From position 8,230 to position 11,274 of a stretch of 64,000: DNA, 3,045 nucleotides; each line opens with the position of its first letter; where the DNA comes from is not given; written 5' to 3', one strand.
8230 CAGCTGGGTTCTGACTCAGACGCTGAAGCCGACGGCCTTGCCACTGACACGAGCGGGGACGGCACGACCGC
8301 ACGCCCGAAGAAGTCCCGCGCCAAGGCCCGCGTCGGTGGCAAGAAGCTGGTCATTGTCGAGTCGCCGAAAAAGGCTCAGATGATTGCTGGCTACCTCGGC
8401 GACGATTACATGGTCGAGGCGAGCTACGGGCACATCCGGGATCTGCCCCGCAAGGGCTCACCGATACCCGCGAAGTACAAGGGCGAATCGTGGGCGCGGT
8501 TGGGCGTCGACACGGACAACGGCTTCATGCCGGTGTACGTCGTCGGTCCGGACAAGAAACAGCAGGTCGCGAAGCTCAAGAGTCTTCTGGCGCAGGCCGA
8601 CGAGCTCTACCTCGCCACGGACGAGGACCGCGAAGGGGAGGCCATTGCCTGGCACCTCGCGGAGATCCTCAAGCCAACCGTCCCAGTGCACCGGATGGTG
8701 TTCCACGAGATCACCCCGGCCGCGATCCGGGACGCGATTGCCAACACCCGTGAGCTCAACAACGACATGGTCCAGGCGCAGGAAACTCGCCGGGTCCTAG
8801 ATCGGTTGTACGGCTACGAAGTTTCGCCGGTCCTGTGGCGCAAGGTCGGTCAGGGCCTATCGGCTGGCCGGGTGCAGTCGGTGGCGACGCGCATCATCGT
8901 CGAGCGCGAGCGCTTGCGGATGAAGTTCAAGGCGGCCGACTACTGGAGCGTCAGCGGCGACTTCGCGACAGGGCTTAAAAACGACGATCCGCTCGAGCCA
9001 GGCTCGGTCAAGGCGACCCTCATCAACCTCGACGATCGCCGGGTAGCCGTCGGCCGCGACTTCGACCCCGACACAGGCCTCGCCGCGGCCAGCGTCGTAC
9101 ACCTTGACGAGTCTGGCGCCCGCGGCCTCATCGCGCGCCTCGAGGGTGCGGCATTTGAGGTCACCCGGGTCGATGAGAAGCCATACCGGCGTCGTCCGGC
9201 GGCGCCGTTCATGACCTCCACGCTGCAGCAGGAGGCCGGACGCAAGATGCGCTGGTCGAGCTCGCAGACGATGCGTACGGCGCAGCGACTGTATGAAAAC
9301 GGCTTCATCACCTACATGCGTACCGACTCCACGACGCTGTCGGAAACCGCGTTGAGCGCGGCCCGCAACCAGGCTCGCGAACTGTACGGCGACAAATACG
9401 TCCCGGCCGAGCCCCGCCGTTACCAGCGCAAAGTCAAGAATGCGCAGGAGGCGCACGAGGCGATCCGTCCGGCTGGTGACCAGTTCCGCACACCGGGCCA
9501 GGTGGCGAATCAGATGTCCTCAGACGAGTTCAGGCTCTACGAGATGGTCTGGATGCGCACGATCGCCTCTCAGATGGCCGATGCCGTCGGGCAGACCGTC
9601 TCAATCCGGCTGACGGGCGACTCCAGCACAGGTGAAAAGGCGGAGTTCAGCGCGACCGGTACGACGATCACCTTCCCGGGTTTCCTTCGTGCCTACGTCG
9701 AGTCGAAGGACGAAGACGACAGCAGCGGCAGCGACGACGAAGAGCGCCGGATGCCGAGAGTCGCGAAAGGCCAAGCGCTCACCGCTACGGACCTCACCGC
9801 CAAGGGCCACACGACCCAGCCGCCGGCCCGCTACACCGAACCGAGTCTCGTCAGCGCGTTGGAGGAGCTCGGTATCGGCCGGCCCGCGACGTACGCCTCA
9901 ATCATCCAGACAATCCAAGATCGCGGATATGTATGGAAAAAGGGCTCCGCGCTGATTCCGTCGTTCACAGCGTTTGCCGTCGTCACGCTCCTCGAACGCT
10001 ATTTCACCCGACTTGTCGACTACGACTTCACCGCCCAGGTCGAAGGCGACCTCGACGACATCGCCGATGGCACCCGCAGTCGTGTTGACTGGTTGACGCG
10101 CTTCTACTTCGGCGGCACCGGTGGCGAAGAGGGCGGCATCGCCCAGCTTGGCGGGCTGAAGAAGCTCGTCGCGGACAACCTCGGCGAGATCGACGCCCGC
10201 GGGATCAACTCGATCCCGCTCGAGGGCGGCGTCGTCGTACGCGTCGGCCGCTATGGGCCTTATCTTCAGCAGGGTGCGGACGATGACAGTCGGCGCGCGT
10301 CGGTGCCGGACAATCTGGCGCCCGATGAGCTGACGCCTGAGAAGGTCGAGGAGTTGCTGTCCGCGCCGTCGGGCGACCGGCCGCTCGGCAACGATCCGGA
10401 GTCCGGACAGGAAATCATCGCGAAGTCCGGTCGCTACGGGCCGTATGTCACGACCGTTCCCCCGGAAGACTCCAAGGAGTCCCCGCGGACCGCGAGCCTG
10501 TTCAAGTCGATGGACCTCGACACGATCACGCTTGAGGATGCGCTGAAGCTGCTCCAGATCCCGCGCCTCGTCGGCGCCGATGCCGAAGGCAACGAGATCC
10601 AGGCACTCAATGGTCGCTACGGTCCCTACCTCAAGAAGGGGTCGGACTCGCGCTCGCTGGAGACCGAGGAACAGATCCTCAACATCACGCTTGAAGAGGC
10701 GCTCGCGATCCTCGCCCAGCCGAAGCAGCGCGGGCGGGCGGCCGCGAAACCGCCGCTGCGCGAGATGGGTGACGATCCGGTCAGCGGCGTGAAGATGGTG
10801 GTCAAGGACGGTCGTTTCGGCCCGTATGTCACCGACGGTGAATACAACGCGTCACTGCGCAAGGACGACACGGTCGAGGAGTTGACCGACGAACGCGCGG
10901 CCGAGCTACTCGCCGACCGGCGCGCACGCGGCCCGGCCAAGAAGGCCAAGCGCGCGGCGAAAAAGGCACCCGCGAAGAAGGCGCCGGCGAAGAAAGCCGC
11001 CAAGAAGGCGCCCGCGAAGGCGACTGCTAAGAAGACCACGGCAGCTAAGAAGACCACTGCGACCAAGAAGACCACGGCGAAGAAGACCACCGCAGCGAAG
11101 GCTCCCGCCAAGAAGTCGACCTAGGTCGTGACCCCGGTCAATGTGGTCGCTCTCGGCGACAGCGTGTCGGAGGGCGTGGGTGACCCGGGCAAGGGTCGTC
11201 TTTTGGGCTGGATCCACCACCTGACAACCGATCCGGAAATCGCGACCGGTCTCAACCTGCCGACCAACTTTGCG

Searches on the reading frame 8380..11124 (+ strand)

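Call 7: search_protein_families(library=pfam, proteins=[window:8380-11124:+])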
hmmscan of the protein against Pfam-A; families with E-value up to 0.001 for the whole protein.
window:8380-11124:+ (914 aa): 3 families
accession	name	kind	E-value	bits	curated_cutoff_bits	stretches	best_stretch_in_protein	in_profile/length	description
PF01131.25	Topoisom_bac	-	5.7e-114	381.7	35.1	1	126-572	2-410/411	DNA topoisomerase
PF13368.11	Toprim_C_rpt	-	4.8e-67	222.2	22.3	4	799-854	1-56/57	Topoisomerase C-terminal repeat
PF01751.28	Toprim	-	1.3e-14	54.5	23.1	1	2-111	14-96/96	Toprim domain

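Call 8: search_protein_families(library=ncbifam, proteins=[window:8380-11124:+])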
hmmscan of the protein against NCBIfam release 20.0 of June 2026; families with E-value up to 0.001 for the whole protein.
window:8380-11124:+ (914 aa): 14 families
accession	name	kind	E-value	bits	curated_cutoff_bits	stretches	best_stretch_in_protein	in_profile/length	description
TIGR01051.1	topA_bact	equivalog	5.2e-223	742.6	456.4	1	2-636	13-624/632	type I DNA topoisomerase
NF006451.0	PRK08780.1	equivalog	9.1e-215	715.7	1265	2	2-638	17-621/824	DNA topoisomerase I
NF004966.0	PRK06319.1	equivalog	9.6e-135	450.7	868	1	5-572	20-566/862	DNA topoisomerase I/SWI domain fusion protein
TIGR01054.1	rgy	equivalog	1.9e-74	251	471.7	2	258-576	865-1166/1172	reverse gyrase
NF005829.0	PRK07726.1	subfamily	2.5e-62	211.5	597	1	55-571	75-581/669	DNA topoisomerase 3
TIGR01057.1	topA_arch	equivalog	1.1e-61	208.8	458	2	252-569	249-551/618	DNA topoisomerase I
NF004438.0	PRK05776.1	equivalog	4.1e-59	200.4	793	2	244-568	251-564/677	DNA topoisomerase I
NF005555.0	PRK07220.1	equivalog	7.6e-57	193.1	635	2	243-565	245-547/740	DNA topoisomerase I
NF011532.0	PRK14973.1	equivalog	4.9e-52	176.8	930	2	259-572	259-553/936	DNA topoisomerase I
TIGR01056.1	topB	subfamily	1e-47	163.1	515.75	1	54-572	76-586/706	DNA topoisomerase III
NF006032.0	PRK08173.1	equivalog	7.4e-42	143.1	1058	1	60-572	82-594/863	DNA topoisomerase III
NF011313.0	PRK14724.1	equivalog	2.3e-32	111.8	1088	1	72-572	100-614/988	DNA topoisomerase III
NF011492.0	PRK14900.1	equivalog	5e-05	21.3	1783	1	826-912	951-1036/1044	valine--tRNA ligase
NF038053.1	hist_H1_lk_Burk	equivalog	0.00092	19.5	80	0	854-912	51-113/195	histone H1-like DNA-binding protein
